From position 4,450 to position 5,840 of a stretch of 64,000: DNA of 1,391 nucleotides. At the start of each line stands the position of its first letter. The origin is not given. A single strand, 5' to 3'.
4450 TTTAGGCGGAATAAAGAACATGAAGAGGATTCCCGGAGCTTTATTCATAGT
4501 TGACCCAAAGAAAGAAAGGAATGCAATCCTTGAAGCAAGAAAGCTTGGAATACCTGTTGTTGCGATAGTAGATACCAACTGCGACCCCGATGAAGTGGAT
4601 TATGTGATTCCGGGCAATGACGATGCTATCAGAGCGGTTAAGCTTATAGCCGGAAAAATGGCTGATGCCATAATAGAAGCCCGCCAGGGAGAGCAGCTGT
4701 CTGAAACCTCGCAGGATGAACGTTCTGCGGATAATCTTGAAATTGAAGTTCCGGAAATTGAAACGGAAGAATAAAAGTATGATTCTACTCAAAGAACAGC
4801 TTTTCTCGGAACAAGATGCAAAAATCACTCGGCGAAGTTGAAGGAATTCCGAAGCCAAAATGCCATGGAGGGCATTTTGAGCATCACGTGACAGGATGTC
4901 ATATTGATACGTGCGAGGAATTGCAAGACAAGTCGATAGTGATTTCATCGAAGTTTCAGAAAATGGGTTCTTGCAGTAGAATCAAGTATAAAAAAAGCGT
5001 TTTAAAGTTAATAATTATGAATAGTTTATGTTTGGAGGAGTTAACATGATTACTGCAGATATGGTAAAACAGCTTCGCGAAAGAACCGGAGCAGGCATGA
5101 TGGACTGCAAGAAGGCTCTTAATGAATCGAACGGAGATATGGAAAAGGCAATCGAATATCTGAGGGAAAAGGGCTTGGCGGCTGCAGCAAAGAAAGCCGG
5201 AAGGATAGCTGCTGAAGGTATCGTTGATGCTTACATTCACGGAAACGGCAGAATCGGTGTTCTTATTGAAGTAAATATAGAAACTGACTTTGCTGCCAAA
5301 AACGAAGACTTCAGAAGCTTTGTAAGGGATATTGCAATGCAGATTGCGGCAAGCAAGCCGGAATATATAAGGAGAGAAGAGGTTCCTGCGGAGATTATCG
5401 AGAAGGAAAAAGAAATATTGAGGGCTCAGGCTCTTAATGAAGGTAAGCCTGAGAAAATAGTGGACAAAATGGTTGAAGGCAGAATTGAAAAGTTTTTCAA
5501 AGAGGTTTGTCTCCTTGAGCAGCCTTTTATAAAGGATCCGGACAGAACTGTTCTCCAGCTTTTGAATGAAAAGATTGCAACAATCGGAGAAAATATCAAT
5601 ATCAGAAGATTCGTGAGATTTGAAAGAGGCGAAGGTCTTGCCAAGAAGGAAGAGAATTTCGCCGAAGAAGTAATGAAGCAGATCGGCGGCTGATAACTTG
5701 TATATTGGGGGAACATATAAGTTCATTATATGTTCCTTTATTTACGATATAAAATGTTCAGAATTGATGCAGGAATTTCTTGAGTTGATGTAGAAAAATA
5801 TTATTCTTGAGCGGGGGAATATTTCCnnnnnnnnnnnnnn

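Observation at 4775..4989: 203-bp MITE-like element with a 6-bp target-site duplication, inserted between rpsB and tsf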

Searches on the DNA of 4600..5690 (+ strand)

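Call 7: search_rna_families(source=window, start=4600, end=5200, threshold=evalue, max_evalue=10)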
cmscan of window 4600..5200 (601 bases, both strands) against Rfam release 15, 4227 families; matches with E-value up to 10: 5.
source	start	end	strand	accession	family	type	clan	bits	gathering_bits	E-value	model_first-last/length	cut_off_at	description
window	4805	4972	+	RF01731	TwoAYGGAY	Cis-reg;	CL00106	28.2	43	0.03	1-168/168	no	TwoAYGGAY RNA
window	4900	5012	+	RF02084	STnc130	Gene; sRNA;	-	16.5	55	9.7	1-135/135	no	Enterobacteria sRNA STnc130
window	4708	4836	+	RF02504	Atu_L1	Gene; sRNA;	-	15.5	60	0.38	1-174/174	no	Rhizobiales sRNA Atu_L1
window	4610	4684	+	RF00054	SNORD25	Gene; snRNA; snoRNA; CD-box;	CL00049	14.4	39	5.3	1-87/87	no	Small nucleolar RNA SNORD25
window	4706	4832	-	RF01956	NEAT1_2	Gene; lncRNA;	-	11.7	60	6.8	1-116/116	no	Nuclear enriched abundant transcript 1 conserved region 2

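Call 14: search_rna_families(source=window, start=4760, end=5000, threshold=evalue, max_evalue=1, show_alignments=2)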
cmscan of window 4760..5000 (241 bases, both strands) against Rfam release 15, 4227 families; matches with E-value up to 1: 1.
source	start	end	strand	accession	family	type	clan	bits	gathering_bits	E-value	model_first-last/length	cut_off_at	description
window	4805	4972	+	RF01731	TwoAYGGAY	Cis-reg;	CL00106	28.2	43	0.012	1-168/168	no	TwoAYGGAY RNA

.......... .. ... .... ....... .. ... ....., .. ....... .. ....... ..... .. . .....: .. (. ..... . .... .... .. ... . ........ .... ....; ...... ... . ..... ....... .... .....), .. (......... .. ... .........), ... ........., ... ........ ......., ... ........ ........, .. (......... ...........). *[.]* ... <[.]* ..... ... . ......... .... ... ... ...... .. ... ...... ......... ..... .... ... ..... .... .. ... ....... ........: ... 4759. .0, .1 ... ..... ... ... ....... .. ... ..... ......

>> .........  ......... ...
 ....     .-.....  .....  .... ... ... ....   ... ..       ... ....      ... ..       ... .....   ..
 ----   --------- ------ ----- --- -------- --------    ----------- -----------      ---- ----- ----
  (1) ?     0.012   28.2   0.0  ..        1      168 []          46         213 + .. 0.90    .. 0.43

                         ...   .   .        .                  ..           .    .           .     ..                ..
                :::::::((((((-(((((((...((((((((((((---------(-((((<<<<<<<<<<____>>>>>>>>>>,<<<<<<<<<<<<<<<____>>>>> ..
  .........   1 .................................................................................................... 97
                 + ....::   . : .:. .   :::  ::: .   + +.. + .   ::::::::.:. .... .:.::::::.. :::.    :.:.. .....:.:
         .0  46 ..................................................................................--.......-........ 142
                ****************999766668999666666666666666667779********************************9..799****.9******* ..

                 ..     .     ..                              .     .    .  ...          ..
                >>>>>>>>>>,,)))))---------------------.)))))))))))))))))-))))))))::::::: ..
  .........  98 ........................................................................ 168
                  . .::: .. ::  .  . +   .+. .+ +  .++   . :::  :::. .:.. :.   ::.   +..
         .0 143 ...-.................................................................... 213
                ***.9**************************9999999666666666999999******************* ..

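Call 57: search_rna_families(sources=[L083, L084, L001, L081], threshold=evalue, max_evalue=1)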
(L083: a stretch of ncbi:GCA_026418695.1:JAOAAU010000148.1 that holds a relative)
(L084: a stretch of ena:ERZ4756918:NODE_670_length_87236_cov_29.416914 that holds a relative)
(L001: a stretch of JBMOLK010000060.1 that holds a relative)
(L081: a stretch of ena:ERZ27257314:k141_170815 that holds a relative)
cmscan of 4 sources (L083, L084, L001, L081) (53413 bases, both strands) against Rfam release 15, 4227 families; matches with E-value up to 1: 4.
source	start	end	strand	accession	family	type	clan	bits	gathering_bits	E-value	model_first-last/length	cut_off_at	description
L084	1587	1696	+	RF00059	TPP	Cis-reg; riboswitch;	-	62.1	54.3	7.4e-10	1-105/105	no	TPP riboswitch aptamer (THI element)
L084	8976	9063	+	RF00127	t44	Gene; sRNA;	-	28.6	44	0.051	1-95/95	no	t44 RNA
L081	472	561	+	RF01905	HOTAIR_2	Gene; lncRNA;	-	22.2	60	0.4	1-69/69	no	HOTAIR conserved region 2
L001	3368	3570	-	RF01894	PCA3_2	Gene; lncRNA;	-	19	100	0.96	1-409/409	no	Prostate cancer antigen RNA 3 conserved region 2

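Call 95: build_rna_model(alignment_id=A3)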
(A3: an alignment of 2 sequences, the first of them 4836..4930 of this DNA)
Model R1 built from alignment A3 (2 sequences, 95 columns); structure: RNAalifold consensus.
model positions 95; base pairs 25; branch points 2; effective number of sequences 0.85; information 0.602 bits per position. Calibrated on 0.2 Mb of random sequence (short: E-values are rough).
structure used (alignment columns):
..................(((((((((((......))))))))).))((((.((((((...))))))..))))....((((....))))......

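Call 96: search_with_rna_model(model_id=R1, sources=[window, L088, L089, L090, L091, L092, L093, L094, L095, L096, L097, L098, L099, L100, L101, L102, L104, L105, L106, L107, L108, L109, L110, L111, L112, L113, L114, L115, L116, L117, L118, L119, L120, L121, L122, L123, L124, L125, L126, L127, L128, L129, L130, L131, L132, L133, L134, L135, L136, L137, L138, L139, L140, L141, L142, L143, L144, L145, L146, L147, L148, L149, L150, L001, L003, L081, L083, L084, L086, L087], max_evalue=1)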
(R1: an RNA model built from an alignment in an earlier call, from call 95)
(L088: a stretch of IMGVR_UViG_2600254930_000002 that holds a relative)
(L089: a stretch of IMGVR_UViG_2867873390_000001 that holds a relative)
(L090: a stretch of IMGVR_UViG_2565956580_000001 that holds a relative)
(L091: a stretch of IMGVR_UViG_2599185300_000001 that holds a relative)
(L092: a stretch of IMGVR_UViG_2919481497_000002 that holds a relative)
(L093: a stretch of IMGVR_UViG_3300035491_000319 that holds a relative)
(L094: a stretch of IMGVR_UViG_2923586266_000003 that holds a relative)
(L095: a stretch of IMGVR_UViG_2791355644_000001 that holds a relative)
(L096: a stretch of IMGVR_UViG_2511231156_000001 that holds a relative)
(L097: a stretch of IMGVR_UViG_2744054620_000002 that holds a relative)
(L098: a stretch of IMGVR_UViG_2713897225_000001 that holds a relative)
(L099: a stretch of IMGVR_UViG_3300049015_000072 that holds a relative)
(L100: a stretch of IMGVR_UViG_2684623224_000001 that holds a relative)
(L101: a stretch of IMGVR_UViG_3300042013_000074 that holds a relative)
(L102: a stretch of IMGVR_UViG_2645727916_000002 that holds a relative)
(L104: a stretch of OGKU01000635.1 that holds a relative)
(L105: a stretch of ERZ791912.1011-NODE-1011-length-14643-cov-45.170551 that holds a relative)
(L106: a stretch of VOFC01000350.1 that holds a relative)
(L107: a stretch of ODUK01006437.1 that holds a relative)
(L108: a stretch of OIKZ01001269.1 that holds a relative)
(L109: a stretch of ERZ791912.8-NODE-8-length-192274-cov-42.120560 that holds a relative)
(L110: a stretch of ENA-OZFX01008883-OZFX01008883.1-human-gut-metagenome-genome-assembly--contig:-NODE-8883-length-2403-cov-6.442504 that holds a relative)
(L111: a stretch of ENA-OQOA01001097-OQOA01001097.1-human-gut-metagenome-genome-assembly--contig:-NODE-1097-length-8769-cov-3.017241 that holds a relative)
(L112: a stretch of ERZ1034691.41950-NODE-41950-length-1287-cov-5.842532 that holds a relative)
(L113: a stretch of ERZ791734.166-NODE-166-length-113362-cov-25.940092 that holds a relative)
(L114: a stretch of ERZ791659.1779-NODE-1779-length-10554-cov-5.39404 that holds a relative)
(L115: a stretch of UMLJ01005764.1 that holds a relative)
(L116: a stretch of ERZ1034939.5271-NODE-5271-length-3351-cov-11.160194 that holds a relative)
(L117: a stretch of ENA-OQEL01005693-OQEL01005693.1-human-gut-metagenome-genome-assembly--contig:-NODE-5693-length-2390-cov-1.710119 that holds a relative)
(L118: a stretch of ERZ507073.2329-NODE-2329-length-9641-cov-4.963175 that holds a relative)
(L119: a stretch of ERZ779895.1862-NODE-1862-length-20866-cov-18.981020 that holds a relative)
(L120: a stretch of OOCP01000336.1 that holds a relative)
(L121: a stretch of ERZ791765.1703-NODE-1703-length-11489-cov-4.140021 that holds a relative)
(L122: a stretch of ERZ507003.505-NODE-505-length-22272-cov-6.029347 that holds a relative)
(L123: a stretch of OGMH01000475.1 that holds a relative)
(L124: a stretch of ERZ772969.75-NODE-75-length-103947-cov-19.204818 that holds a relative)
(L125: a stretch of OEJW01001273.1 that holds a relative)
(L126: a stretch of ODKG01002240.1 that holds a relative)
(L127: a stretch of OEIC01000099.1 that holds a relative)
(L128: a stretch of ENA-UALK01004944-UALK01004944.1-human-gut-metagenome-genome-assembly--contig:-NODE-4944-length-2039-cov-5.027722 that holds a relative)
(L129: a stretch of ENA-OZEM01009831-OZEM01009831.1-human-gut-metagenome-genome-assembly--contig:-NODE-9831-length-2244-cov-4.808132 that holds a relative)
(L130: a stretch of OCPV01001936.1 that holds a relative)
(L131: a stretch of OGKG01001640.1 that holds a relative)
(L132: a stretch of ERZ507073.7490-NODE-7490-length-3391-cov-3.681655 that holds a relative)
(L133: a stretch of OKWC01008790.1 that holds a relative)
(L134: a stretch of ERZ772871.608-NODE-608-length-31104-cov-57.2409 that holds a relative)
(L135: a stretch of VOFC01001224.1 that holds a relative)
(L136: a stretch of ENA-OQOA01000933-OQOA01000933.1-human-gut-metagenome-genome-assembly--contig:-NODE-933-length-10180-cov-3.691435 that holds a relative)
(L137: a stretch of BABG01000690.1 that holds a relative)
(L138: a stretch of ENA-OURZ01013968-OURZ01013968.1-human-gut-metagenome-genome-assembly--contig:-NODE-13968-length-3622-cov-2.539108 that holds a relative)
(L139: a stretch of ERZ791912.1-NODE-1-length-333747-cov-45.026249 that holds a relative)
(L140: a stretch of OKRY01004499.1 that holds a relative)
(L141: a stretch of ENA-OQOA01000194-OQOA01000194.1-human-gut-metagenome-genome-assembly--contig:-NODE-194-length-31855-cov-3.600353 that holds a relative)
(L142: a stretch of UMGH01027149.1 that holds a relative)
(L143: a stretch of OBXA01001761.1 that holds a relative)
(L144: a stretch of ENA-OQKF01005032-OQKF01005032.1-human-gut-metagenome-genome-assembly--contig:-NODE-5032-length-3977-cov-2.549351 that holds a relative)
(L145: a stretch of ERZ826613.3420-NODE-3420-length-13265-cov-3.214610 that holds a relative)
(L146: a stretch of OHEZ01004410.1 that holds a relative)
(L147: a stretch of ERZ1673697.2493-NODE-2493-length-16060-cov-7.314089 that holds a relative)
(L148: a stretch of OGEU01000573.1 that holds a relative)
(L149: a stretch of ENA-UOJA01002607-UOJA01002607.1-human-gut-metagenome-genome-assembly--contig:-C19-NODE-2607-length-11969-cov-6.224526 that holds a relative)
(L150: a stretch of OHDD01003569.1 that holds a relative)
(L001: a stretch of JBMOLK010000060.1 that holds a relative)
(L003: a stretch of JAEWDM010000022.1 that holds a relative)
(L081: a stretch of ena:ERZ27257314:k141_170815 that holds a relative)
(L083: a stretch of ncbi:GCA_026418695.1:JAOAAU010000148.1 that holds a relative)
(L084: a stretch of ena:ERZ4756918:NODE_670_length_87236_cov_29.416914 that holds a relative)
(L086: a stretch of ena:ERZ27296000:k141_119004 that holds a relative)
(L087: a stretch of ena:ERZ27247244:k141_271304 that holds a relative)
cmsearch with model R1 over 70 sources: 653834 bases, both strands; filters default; matches with E-value up to 1: 6.
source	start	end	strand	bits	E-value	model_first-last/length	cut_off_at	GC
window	44113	44207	-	121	2.8e-27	1-95/95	no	0.51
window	4836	4930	+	119.3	7.4e-27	1-95/95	no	0.45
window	17527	17611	+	27.4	0.00084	1-95/95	no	0.36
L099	7865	7937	-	23.3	0.0087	19-92/95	no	0.71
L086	957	1056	+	19.4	0.087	1-95/95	no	0.56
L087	6787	6886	+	17.5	0.26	1-95/95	no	0.55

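Call 99: search_rna_families(sources=[L086, L087], threshold=evalue, max_evalue=0.1, show_alignments=1)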
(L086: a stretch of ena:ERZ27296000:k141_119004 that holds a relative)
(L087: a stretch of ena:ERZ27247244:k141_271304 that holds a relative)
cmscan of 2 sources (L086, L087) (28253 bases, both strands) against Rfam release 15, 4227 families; matches with E-value up to 0.1: 3.
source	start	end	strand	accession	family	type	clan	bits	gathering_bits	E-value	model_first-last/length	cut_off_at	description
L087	3756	3865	+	RF00059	TPP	Cis-reg; riboswitch;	-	64.8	54.3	8.6e-11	1-105/105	no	TPP riboswitch aptamer (THI element)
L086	3146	3233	+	RF00127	t44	Gene; sRNA;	-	28.6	44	0.027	1-95/95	no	t44 RNA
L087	8976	9063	+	RF00127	t44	Gene; sRNA;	-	28.6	44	0.027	1-95/95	no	t44 RNA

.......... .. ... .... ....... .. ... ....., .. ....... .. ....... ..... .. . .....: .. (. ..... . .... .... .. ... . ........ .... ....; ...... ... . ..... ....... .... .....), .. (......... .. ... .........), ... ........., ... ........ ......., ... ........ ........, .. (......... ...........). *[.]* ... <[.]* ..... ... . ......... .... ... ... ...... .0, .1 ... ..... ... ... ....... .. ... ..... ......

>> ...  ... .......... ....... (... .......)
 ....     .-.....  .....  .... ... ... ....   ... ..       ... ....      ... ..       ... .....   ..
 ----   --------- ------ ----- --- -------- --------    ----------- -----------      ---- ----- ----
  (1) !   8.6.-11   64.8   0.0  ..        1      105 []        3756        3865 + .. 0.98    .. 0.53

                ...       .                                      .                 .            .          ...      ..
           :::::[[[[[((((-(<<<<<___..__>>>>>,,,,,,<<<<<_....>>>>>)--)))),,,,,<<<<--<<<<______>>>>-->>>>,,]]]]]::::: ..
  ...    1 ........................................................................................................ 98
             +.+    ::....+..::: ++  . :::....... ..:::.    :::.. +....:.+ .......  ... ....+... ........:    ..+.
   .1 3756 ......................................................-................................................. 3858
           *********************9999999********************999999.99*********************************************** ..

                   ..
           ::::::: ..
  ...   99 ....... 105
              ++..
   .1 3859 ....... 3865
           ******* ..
